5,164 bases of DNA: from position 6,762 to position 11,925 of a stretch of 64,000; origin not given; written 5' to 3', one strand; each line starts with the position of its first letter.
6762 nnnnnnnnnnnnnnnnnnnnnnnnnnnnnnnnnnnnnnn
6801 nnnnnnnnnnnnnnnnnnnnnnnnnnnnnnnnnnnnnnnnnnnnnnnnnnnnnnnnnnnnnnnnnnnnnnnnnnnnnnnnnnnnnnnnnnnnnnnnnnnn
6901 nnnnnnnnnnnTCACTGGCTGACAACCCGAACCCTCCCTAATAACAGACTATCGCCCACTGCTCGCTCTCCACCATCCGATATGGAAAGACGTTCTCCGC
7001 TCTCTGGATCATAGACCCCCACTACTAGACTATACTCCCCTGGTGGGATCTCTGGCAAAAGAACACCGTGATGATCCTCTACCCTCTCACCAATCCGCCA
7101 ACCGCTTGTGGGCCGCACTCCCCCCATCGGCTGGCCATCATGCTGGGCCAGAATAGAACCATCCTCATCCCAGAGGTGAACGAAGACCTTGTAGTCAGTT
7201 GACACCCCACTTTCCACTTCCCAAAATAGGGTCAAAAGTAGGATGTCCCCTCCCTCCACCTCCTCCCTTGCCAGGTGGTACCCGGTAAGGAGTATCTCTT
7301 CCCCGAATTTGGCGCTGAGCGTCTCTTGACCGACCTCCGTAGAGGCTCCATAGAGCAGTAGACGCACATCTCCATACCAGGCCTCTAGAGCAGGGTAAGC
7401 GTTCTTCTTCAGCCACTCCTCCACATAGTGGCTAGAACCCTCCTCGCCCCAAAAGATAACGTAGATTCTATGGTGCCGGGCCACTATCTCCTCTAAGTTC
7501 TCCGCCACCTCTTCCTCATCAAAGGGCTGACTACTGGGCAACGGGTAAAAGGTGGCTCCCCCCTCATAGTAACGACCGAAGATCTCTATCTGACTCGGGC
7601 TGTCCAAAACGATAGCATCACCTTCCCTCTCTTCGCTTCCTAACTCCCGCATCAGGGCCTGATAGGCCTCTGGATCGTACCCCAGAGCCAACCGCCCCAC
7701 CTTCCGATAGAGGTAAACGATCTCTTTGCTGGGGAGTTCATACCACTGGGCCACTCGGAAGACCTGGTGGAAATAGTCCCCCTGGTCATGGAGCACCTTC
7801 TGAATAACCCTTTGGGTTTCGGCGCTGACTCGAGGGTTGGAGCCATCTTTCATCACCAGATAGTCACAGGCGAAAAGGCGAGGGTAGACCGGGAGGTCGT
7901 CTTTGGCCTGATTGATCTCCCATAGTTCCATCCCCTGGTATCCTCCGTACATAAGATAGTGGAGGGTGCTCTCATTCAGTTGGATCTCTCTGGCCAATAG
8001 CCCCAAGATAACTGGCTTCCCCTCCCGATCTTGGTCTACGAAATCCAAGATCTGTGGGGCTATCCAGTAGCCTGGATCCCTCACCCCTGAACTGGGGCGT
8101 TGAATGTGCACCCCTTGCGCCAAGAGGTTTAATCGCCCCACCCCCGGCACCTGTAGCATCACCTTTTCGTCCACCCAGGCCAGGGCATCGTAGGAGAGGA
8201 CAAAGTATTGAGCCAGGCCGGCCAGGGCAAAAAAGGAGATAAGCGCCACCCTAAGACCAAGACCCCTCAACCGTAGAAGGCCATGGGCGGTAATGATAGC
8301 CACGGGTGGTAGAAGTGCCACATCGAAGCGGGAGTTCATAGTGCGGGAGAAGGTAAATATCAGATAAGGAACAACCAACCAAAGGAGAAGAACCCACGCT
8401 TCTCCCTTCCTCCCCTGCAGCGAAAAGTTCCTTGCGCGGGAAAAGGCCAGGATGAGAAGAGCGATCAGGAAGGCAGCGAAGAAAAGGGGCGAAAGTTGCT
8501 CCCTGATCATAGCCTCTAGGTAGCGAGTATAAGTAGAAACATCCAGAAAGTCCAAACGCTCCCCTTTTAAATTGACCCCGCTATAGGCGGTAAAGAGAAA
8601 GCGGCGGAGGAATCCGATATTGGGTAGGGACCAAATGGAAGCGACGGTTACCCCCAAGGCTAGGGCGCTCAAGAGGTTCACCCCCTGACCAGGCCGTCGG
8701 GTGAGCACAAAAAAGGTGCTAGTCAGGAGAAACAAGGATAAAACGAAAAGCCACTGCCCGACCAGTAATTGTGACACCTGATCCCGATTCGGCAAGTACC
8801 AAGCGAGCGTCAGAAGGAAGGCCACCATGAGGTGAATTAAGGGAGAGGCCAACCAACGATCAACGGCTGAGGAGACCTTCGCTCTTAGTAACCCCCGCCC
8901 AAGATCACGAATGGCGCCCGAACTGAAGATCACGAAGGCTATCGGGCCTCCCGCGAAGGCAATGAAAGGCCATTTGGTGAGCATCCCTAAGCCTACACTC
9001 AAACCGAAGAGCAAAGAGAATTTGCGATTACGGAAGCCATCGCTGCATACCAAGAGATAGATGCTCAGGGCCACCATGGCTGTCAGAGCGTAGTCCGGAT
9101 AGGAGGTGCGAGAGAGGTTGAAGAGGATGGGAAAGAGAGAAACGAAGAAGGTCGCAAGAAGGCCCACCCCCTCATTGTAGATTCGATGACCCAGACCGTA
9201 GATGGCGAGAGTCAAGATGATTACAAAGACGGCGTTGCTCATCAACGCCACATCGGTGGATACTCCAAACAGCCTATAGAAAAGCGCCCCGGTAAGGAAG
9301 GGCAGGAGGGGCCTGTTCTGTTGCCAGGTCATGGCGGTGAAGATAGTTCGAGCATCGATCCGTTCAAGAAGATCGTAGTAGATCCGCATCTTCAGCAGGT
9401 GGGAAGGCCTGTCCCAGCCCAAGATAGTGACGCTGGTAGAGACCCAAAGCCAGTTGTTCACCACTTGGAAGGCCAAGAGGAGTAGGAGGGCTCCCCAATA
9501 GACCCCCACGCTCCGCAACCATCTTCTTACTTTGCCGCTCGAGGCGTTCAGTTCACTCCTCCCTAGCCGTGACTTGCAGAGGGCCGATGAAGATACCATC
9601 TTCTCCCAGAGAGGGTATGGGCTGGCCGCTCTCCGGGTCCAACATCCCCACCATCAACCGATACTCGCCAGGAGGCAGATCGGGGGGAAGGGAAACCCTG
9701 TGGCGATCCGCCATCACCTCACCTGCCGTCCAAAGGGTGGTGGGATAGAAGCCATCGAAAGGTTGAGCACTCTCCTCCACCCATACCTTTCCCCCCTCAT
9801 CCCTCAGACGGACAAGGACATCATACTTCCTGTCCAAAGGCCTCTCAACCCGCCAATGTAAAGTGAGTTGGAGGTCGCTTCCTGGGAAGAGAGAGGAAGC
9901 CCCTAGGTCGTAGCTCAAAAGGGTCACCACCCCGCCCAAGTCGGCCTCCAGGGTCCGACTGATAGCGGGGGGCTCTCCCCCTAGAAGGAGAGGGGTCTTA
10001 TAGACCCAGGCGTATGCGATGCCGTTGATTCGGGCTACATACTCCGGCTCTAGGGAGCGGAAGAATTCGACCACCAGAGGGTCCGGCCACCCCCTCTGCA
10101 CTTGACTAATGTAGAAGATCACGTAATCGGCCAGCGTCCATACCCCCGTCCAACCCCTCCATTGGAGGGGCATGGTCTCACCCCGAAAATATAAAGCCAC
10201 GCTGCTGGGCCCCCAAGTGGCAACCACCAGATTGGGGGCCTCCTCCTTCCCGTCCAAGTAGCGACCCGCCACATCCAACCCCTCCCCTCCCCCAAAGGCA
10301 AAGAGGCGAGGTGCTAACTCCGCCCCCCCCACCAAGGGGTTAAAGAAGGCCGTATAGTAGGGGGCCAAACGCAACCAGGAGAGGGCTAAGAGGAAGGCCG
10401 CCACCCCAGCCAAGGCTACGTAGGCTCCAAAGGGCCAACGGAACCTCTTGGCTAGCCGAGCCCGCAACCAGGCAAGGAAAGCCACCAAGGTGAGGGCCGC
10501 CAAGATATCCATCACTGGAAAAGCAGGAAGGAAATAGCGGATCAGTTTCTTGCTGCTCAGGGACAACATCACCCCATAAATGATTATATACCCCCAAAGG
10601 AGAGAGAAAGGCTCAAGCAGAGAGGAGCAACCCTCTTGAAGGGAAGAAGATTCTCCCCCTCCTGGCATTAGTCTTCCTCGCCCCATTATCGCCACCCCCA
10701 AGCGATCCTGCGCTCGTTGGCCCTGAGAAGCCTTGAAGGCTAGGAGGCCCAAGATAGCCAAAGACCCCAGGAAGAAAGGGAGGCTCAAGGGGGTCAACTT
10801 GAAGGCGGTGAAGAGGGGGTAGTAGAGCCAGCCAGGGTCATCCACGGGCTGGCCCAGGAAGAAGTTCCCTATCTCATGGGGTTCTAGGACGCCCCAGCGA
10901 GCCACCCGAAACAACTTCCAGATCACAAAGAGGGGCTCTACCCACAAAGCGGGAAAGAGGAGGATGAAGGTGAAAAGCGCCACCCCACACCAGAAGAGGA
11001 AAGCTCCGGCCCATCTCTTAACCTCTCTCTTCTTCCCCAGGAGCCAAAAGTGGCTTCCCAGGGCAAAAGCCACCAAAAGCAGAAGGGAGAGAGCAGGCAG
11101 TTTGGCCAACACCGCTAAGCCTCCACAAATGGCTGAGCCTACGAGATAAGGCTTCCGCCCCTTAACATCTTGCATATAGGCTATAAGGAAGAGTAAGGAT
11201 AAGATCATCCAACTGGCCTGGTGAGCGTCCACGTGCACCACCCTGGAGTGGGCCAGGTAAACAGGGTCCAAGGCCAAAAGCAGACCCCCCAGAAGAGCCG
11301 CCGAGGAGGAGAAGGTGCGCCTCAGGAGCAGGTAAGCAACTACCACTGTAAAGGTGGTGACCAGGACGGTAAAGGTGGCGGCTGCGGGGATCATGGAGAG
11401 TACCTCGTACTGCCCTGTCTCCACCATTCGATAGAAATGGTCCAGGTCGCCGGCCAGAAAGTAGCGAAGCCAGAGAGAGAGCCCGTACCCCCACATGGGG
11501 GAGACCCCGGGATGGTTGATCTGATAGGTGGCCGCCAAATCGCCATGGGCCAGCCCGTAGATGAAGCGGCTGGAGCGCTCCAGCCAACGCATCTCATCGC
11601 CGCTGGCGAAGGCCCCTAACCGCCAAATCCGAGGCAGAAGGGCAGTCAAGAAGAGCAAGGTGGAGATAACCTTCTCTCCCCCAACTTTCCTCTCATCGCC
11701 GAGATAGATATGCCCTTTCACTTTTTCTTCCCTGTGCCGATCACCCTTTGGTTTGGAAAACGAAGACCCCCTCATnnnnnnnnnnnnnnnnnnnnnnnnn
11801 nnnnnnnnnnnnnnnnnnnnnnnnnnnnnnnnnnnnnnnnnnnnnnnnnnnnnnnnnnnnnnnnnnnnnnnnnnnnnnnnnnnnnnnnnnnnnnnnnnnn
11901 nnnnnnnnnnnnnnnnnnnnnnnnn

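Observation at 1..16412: Tandem array of six GT-C membrane glycosyltransferases, most with a repeated extracytoplasmic Ig-like module, co-transcribed with a polyprenol-P-sugar synthase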

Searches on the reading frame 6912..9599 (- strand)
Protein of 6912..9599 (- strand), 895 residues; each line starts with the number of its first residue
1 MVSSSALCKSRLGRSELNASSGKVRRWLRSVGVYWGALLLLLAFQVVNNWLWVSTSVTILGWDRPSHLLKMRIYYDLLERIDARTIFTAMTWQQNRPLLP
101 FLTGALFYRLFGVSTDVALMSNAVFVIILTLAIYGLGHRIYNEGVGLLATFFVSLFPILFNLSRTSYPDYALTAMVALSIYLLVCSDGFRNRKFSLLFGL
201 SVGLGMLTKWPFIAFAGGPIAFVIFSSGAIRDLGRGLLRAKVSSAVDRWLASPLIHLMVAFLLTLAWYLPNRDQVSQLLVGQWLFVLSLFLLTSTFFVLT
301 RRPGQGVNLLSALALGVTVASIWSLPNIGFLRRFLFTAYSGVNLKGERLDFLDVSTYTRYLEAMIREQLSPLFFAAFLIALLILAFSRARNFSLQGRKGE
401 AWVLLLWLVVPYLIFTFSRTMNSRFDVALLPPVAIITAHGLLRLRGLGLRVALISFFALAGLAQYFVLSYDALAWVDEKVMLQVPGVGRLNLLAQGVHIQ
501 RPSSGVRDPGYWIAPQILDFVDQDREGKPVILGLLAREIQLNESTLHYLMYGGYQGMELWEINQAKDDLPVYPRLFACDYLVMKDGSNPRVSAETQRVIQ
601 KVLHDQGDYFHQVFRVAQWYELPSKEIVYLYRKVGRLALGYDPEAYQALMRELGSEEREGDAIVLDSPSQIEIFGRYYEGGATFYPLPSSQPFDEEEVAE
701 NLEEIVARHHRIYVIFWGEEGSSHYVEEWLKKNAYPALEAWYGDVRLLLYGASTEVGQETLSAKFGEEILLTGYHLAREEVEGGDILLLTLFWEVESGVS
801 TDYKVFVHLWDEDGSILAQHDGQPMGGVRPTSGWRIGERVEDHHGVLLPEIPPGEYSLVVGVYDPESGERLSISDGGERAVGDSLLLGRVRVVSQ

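Call 8: search_protein_families(library=pfam, proteins=[window:6912-9599:-], max_evalue=0.01)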
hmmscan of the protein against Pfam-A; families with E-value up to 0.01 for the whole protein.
window:6912-9599:- (895 aa): 2 families
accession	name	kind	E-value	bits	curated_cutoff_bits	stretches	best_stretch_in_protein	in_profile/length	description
PF13231.12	PMT_2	-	9e-13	49.2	26.1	1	96-227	2-133/160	Dolichyl-phosphate-mannose-protein mannosyltransferase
PF03208.24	PRA1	-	0.0082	16.2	30.1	1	365-445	55-135/143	PRA1 family protein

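Call 11: search_protein_families(library=ncbifam, proteins=[window:6912-9599:-], max_evalue=0.01)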
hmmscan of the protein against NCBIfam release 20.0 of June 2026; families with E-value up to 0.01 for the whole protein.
window:6912-9599:- (895 aa): 2 families
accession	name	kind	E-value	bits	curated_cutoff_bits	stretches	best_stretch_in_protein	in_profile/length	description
NF050162.1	chryseo_ChrI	equivalog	0.0032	17.4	275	1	335-422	21-102/162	chryseobasin maturation helper ChrI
NF001327.0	PRK00259.1-5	equivalog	0.0096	16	327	1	449-501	133-184/197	septation protein A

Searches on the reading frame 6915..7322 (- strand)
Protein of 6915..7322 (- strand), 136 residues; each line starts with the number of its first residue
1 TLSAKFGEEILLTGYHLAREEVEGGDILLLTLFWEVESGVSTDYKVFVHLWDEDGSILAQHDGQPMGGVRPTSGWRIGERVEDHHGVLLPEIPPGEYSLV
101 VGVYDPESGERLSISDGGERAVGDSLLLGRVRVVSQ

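Call 10: search_protein_families(library=pfam, proteins=[window:6915-7322:-], max_evalue=10)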
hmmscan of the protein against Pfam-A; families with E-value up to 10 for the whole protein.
seq(136 aa): 1 family
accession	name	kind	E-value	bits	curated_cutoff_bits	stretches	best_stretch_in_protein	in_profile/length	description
PF00681.25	Plectin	-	0.024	14.9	20.5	1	102-116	10-24/39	Plectin repeat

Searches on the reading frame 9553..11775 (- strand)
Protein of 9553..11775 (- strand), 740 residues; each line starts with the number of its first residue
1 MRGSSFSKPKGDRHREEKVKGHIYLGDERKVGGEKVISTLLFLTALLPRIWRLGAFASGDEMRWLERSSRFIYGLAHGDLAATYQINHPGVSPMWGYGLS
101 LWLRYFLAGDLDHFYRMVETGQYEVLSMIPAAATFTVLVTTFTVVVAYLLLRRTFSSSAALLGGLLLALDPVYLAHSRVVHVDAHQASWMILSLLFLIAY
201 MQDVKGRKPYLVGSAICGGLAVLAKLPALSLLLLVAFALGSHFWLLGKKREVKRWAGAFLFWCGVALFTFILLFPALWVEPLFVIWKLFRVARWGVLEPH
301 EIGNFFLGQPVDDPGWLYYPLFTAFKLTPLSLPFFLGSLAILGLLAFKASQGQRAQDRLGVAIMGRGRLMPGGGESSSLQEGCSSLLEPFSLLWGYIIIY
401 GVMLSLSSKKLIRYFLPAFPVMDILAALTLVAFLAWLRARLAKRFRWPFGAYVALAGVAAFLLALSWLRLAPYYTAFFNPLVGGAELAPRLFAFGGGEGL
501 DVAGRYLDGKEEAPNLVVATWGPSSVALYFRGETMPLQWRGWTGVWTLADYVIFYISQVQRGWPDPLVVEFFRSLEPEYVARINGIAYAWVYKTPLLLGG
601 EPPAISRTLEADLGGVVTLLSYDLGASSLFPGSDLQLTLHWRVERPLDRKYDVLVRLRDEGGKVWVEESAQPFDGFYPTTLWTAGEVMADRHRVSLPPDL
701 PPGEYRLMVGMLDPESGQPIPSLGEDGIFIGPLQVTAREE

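Call 8: search_protein_families(library=pfam, proteins=[window:9553-11775:-], max_evalue=0.01)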
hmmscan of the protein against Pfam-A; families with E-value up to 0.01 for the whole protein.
window:9553-11775:- (740 aa): 3 families
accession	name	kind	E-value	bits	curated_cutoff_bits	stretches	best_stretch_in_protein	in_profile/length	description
PF13231.12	PMT_2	-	2.5e-10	41.3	26.1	1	132-278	24-159/160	Dolichyl-phosphate-mannose-protein mannosyltransferase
PF02366.24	PMT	-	8.8e-08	32.4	22.7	1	131-278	84-232/245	Dolichyl-phosphate-mannose-protein mannosyltransferase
PF02516.20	STT3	-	0.00033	20.7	24.5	1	105-228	80-196/405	Oligosaccharyl transferase STT3, N-terminal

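Call 11: search_protein_families(library=ncbifam, proteins=[window:9553-11775:-], max_evalue=0.01)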
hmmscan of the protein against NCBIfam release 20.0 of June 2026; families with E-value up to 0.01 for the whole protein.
window:9553-11775:- (740 aa): 1 family
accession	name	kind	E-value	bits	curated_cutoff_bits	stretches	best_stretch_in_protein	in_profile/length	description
TIGR03663.1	TIGR03663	subfamily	0.0002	20.5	126.25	1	135-238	75-174/435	flippase activity-associated protein Agl23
